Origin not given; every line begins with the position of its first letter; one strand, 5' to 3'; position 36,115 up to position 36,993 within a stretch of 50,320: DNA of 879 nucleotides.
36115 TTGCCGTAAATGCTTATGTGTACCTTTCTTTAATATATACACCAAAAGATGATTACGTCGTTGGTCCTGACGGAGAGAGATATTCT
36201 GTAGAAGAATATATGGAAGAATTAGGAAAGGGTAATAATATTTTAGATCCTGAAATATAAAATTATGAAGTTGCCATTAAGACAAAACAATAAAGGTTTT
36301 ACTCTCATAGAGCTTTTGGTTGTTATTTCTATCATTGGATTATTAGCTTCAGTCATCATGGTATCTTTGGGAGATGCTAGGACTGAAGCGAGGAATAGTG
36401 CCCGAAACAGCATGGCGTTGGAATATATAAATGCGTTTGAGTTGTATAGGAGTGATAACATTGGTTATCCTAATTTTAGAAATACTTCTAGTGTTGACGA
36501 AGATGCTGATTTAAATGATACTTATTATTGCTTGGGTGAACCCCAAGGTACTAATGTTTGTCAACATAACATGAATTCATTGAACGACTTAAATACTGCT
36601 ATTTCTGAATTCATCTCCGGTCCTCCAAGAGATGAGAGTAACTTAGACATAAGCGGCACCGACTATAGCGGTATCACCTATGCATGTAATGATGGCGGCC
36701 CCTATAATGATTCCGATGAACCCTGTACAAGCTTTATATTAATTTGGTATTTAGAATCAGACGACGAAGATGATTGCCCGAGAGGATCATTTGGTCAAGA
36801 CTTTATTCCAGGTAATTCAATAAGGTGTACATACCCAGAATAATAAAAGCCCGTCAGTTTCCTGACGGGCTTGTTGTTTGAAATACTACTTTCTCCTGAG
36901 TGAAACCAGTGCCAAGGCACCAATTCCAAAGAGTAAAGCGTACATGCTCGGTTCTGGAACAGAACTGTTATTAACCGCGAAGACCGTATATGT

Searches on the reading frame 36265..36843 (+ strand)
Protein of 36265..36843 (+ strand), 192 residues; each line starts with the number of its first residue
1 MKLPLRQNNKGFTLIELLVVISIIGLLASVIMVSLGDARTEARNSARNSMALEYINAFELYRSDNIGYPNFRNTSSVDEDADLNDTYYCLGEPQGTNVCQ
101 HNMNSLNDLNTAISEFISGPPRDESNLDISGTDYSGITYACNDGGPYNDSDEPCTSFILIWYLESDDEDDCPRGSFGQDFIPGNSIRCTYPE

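Call 39: search_protein_families(library=pfam, proteins=[window:36265-36843:+], max_evalue=0.01)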
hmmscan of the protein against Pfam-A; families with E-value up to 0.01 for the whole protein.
window:36265-36843:+ (192 aa): 1 family
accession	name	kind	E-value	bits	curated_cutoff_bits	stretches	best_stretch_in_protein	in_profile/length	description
PF07963.17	N_methyl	-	3.7e-09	36.2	21.2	1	7-31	2-26/27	Prokaryotic N-terminal methylation motif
